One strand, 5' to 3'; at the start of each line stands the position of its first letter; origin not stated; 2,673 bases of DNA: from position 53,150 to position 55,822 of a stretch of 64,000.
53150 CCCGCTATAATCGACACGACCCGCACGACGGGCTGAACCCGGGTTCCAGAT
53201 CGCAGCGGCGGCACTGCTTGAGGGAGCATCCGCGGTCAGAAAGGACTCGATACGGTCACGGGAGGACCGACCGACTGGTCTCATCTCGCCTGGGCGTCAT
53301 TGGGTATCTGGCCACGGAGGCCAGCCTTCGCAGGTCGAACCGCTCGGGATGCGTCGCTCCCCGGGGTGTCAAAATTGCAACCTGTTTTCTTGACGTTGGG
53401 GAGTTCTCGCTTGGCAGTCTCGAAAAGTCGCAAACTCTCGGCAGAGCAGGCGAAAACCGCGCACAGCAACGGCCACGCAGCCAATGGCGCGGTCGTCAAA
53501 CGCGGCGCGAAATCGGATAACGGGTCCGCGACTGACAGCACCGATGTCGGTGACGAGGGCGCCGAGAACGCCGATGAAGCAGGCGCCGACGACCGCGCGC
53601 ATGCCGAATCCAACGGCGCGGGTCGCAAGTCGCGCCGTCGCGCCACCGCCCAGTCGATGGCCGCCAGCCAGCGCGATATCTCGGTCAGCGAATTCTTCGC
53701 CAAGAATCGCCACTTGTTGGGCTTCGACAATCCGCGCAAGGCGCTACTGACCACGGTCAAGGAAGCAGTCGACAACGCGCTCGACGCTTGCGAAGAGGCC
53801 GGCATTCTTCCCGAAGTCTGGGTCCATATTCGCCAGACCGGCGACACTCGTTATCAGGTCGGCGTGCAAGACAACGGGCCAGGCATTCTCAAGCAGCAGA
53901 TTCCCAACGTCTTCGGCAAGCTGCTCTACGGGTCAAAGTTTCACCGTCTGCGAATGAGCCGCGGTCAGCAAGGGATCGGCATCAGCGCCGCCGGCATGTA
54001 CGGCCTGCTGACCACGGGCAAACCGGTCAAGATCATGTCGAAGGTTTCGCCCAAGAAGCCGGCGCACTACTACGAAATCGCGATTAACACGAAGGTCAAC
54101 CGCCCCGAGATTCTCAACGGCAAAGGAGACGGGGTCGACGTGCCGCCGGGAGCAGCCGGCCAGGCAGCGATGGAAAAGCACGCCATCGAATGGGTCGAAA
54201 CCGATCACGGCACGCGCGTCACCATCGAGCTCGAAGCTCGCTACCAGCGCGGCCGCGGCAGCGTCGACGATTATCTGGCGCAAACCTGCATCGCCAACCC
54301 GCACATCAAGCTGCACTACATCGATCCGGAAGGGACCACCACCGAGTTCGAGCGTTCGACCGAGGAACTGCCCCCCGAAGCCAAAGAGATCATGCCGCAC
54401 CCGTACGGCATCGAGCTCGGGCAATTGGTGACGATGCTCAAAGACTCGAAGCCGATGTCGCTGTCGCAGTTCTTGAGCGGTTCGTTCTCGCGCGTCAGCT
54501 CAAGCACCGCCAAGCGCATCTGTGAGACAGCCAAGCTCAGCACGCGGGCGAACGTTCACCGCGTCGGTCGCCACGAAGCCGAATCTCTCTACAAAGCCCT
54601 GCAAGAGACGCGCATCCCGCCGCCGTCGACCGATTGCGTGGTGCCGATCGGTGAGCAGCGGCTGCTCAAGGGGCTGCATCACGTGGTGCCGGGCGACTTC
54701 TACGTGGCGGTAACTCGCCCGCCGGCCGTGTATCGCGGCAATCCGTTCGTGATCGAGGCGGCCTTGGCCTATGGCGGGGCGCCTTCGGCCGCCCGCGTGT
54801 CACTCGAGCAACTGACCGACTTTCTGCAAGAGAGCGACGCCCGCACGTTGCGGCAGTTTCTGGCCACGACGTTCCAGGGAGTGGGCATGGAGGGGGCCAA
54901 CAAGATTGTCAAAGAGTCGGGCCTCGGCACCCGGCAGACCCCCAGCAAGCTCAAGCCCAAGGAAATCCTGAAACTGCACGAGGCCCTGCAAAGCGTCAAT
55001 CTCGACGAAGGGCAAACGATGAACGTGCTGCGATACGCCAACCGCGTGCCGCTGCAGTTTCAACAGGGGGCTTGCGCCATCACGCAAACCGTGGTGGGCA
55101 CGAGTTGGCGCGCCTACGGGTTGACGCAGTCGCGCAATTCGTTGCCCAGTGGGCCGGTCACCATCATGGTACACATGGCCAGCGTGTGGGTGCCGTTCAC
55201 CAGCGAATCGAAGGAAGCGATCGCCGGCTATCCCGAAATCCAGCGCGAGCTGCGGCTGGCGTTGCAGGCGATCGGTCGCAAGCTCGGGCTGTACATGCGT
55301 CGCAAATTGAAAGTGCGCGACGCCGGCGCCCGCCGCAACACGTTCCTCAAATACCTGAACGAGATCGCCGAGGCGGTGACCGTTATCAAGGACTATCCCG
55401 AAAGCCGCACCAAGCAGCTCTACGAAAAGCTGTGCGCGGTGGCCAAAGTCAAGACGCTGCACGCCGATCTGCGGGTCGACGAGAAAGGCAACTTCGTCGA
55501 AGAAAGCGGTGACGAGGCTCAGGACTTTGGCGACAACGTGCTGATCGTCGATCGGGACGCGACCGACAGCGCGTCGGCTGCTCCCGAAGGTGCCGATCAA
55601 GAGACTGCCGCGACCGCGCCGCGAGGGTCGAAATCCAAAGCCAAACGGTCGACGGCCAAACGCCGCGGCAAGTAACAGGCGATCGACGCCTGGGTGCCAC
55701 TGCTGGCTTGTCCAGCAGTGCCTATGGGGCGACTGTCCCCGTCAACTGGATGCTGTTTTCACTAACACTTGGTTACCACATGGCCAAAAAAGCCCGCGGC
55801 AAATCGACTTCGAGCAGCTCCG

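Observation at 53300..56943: Complete type IIB topoisomerase (Topo VI, B then A) in a bacterial chromosome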

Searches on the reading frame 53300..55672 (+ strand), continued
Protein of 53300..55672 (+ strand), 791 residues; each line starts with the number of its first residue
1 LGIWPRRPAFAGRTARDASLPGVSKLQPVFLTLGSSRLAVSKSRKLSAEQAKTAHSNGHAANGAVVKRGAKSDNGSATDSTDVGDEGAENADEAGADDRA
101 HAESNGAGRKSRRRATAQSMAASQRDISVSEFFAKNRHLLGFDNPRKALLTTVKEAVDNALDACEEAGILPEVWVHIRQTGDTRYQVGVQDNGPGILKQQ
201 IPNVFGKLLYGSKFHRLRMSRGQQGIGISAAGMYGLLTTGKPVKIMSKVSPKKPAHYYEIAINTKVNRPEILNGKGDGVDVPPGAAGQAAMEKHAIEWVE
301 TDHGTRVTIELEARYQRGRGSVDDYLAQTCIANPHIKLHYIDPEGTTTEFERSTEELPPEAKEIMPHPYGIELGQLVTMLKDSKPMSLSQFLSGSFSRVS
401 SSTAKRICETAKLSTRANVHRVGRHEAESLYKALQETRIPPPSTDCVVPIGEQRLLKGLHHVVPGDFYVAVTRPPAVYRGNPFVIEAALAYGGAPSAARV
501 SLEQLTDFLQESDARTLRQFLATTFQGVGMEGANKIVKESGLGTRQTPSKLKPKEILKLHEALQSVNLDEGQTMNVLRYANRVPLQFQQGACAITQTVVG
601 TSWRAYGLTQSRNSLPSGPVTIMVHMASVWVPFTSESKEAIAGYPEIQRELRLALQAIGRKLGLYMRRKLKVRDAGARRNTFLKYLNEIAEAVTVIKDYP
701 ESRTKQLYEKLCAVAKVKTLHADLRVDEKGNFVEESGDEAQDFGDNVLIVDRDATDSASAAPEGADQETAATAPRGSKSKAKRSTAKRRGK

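Call 46: fold_search(model_id=the predicted structure, library=pdb)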
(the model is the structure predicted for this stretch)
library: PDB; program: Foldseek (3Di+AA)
matches with E <= 10: 742; with E <= 0.001: 120
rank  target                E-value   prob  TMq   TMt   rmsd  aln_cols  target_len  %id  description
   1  9o0g_B                1.2e-46  1.00  0.55  0.67   5.6       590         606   39  CryoEM structure of M. mazei topoisomerase VI(A-E342Q)-minicircle DNA complex in cleavage state (released 2026-02-25)
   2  9o0g_D                1.0e-45  1.00  0.55  0.68   5.5       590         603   39  CryoEM structure of M. mazei topoisomerase VI(A-E342Q)-minicircle DNA complex in cleavage state (released 2026-02-25)
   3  9o8z_D                2.7e-42  1.00  0.53  0.66   8.9       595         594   40  CryoEM structure of M. mazei topoisomerase VI-minicircle DNA complex in partially unfolded transducer state (released 2026-02-25)
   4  9o8p_B                3.2e-42  1.00  0.55  0.67   5.7       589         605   40  CryoEM structure of M. mazei topoisomerase VI-minicircle DNA complex (released 2026-02-25)
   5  2hkj                  5.2e-37  1.00  0.54  0.84   4.2       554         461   27  Topoisomerase VI-B bound to radicicol (released 2006-08-29)
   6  2q2e_B                7.0e-37  1.00  0.57  0.73   4.3       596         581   39  Crystal structure of the topoisomerase VI holoenzyme from Methanosarcina mazei (released 2007-07-10)
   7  1z59                  1.3e-36  1.00  0.53  0.84   4.7       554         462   27  Topoisomerase VI-B, ADP-bound monomer form (released 2005-06-14)
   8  1mu5                  2.7e-36  1.00  0.53  0.84   4.6       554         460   27  Structure of topoisomerase subunit (released 2003-01-07)
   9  1mx0_A                1.8e-35  1.00  0.54  0.85   4.0       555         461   27  Structure of topoisomerase subunit (released 2003-01-07)
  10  1mx0_C                2.1e-35  1.00  0.54  0.84   4.4       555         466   27  Structure of topoisomerase subunit (released 2003-01-07)
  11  1z5a_B                3.8e-35  1.00  0.54  0.85   3.9       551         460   27  Topoisomerase VI-B, ADP-bound dimer form (released 2005-06-14)
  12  1mx0_D                1.5e-34  1.00  0.54  0.85   4.0       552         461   27  Structure of topoisomerase subunit (released 2003-01-07)
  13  1mx0_E                2.5e-34  1.00  0.53  0.85   3.8       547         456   27  Structure of topoisomerase subunit (released 2003-01-07)
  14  1mx0_B                3.3e-33  1.00  0.53  0.85   4.0       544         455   27  Structure of topoisomerase subunit (released 2003-01-07)
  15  1mx0_F                7.1e-32  1.00  0.53  0.85   3.9       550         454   27  Structure of topoisomerase subunit (released 2003-01-07)
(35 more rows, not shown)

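Call 51: list_cluster_members(proteins=[P0241, P0242, P0244, P0246, P0248, P0251, P0252, P0254, P0255, P0310])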
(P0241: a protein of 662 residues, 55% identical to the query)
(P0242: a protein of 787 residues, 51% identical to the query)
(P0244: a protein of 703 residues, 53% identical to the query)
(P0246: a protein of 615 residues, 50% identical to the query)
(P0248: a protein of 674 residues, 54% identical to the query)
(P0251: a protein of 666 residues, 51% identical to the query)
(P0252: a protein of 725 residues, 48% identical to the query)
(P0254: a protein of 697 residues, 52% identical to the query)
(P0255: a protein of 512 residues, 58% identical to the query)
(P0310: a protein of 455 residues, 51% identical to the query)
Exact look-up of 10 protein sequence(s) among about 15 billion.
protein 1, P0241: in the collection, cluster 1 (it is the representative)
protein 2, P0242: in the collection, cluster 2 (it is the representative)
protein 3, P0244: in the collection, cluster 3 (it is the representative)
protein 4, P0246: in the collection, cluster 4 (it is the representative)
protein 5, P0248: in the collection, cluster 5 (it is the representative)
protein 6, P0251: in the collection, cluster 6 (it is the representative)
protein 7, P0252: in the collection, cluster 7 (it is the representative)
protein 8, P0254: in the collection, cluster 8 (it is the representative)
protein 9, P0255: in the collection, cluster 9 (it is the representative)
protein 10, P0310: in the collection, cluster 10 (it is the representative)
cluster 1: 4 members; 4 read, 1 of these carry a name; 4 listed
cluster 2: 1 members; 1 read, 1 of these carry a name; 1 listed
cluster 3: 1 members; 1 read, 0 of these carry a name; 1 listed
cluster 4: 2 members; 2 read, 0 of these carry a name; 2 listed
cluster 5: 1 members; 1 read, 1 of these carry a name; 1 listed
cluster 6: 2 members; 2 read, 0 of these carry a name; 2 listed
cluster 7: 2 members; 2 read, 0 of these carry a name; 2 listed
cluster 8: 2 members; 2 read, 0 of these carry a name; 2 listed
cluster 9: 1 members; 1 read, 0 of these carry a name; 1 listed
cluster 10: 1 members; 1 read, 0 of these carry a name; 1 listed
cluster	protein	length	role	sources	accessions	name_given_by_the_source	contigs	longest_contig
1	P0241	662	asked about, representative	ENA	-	-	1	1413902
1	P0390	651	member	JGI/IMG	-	DNA topoisomerase VI subunit B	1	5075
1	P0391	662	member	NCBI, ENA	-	-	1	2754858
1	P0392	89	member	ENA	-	-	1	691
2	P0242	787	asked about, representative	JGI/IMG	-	DNA topoisomerase-6 subunit B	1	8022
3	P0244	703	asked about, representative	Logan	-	-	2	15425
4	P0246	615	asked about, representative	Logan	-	-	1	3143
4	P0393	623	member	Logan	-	-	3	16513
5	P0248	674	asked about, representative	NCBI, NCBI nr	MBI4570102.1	MAG: DNA topoisomerase VI subunit B [Planctomycetes bacterium] | DNA topoisomerase VI subunit B [Planctomycetota bacterium]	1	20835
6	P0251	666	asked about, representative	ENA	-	-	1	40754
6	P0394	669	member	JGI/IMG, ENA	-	-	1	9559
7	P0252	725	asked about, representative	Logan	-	-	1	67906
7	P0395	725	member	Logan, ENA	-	-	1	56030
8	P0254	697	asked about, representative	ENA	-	-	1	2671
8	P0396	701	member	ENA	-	-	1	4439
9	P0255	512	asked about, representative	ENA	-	-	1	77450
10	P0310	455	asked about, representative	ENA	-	-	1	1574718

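Call 65: search_protein_families(library=padloc, proteins=[window:53411-55672:+], max_evalue=0.01)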
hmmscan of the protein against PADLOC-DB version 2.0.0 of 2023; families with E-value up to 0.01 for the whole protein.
window:53411-55672:+ (754 aa): 0 families

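Call 67: search_dna_similar(query=window:53411-55672:+, collection=plasmids, mode=protein, max_rows=12)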
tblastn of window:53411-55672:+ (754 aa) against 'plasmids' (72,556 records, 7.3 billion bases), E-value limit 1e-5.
Records with a match: 5; places in all: 5; records where one place covers at least 80% of the query: 0.
Best place of each record, by identity: <60% 5.
By first word of the organism name: Natrinema 1; Natronorubrum 1; Salinibaculum 1; Synechococcus 1; Halapricum 1.
By predicted mobility (MOB-suite, as given by PLSDB): non-mobilizable 5.
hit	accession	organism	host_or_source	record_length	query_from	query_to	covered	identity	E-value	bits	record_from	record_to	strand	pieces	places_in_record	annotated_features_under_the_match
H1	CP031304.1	Natrinema thermotolerans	Cell culture,Korean salt-fermented food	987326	80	664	53%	47.4%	3e-68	376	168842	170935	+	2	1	DNA topoisomerase VI subunit B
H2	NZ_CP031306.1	Natronorubrum bangense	Cell culture,The Bange salt-alkaline ...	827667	80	664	53%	46.2%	5e-69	371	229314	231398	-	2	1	DNA topoisomerase VI subunit B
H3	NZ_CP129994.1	Salinibaculum sp. KK48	cell culture,sediment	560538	80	653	53%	45.8%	4e-70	372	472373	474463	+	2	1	DNA topoisomerase VI subunit B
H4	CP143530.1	Synechococcus elongatus PCC 11801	Pure axenic culture,Powai Lake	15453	93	324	31%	29.4%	4e-6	58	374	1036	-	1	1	none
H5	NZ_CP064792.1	Halapricum desulfuricans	Elton hypersaline lake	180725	82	201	16%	37.2%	1e-9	70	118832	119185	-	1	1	none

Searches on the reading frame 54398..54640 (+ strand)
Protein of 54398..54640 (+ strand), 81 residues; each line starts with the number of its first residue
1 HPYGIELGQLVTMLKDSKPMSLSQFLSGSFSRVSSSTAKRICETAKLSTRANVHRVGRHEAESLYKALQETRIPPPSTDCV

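Call 36: search_protein_families(library=pfam, proteins=[window:54398-54640:+], max_evalue=10)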
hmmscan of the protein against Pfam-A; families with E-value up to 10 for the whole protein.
window:54398-54640:+ (81 aa): 2 families
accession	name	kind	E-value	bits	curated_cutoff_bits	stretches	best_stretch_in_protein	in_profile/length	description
PF05833.16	NFACT_N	-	0.00045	19.6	31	1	12-70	181-238/456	NFACT N-terminal and middle domains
PF21516.2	YqeH-like_C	-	0.18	12.8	27.7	1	47-79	8-40/95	YqeH-like, C-terminal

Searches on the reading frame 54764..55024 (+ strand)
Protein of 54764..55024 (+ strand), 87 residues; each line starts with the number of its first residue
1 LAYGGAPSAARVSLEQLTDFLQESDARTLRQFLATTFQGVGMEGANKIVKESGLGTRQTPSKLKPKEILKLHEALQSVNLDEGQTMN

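Call 36: search_protein_families(library=pfam, proteins=[window:54764-55024:+], max_evalue=10)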
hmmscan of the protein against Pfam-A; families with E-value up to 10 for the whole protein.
window:54764-55024:+ (87 aa): 3 families
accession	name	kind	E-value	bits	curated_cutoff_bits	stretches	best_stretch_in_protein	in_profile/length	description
PF05833.16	NFACT_N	-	2.7e-05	23.6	31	1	14-78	176-239/456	NFACT N-terminal and middle domains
PF24336.1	DUF7504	-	0.011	16.6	27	1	6-37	112-143/179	Family of unknown function (DUF7504)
PF00416.27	Ribosomal_S13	-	0.017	16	31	1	34-79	17-62/128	Ribosomal protein S13/S18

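Call 45: predict_structure(alignment_id=A3)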
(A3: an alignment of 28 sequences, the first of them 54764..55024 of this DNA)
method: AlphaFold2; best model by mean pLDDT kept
length: 87 residues; sequences in the alignment: 28
mean_pLDDT: 78.1   pTM: 0.67
mean pLDDT of the five models: 78.1, 75.7, 75.6, 73.7, 65.9
residues with pLDDT >= 90: 1; 70-90: 67; 50-70: 8; < 50: 11
segments of 3 or more residues with pLDDT < 50: 1-5, 82-87
pLDDT, mean of each block of 10 residues (from residue 1): 53 86 87 84 86 84 88 81 44
secondary structure, 60 per line:
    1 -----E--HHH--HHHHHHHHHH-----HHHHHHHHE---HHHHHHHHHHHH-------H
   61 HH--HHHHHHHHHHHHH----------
elements in order: H14-23 H29-36 H41-52 H65-77

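Call 53: fold_search(model_id=the predicted structure, library=pdb)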
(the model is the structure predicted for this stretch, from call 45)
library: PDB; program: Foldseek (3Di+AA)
matches with E <= 10: 416; with E <= 0.001: 3
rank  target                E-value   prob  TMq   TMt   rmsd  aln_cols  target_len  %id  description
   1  9o0g_B                5.3e-05  1.00  0.79  0.12   1.1        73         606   30  CryoEM structure of M. mazei topoisomerase VI(A-E342Q)-minicircle DNA complex in cleavage state (released 2026-02-25)
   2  9o0g_D                2.1e-04  1.00  0.78  0.12   1.1        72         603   30  CryoEM structure of M. mazei topoisomerase VI(A-E342Q)-minicircle DNA complex in cleavage state (released 2026-02-25)
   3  1z5a_B                5.0e-04  1.00  0.76  0.15   1.5        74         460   26  Topoisomerase VI-B, ADP-bound dimer form (released 2005-06-14)
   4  1mx0_D                1.1e-03  1.00  0.76  0.15   1.5        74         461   26  Structure of topoisomerase subunit (released 2003-01-07)
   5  9o8p_B                1.4e-03  1.00  0.77  0.12   1.3        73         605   30  CryoEM structure of M. mazei topoisomerase VI-minicircle DNA complex (released 2026-02-25)
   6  1mx0_C                1.5e-03  1.00  0.76  0.15   1.5        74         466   26  Structure of topoisomerase subunit (released 2003-01-07)
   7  1mx0_A                2.2e-03  1.00  0.76  0.15   1.5        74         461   26  Structure of topoisomerase subunit (released 2003-01-07)
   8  1mx0_E                2.4e-03  1.00  0.75  0.15   1.5        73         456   26  Structure of topoisomerase subunit (released 2003-01-07)
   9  1z59                  2.9e-03  1.00  0.76  0.15   1.5        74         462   26  Topoisomerase VI-B, ADP-bound monomer form (released 2005-06-14)
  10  1mu5                  4.7e-03  1.00  0.76  0.15   1.5        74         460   26  Structure of topoisomerase subunit (released 2003-01-07)
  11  1mx0_B                5.3e-03  1.00  0.76  0.16   1.5        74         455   26  Structure of topoisomerase subunit (released 2003-01-07)
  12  2hkj                  5.3e-03  1.00  0.76  0.15   1.5        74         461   26  Topoisomerase VI-B bound to radicicol (released 2006-08-29)
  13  9o8z_D                5.6e-03  1.00  0.76  0.12   1.4        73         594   30  CryoEM structure of M. mazei topoisomerase VI-minicircle DNA complex in partially unfolded transducer state (released 2026-02-25)
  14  1mx0_F                1.3e-02  1.00  0.76  0.16   1.6        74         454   26  Structure of topoisomerase subunit (released 2003-01-07)
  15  9e71_BO               4.4e-02  1.00  0.50  0.31   1.3        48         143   29  Cryo-EM structure of the Pyrobaculum calidifontis 70S ribosome (released 2024-11-20)
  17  6bek_D                5.5e-02  1.00  0.53  0.52   3.3        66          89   23  Structure of sIHF bound to an 8bp palindromic DNA (released 2018-10-31)
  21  3sas_A                7.4e-02  1.00  0.67  0.25   2.4        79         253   18  MUTM Slanted complex 4 with R112A mutation (released 2012-01-11)
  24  6bek_A                7.9e-02  0.99  0.53  0.51   3.4        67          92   22  Structure of sIHF bound to an 8bp palindromic DNA (released 2018-10-31)
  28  1ee8_A                1.1e-01  1.00  0.74  0.26   2.4        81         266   26  CRYSTAL STRUCTURE OF MUTM (FPG) PROTEIN FROM THERMUS THERMOPHILUS HB8 (released 2001-01-31)
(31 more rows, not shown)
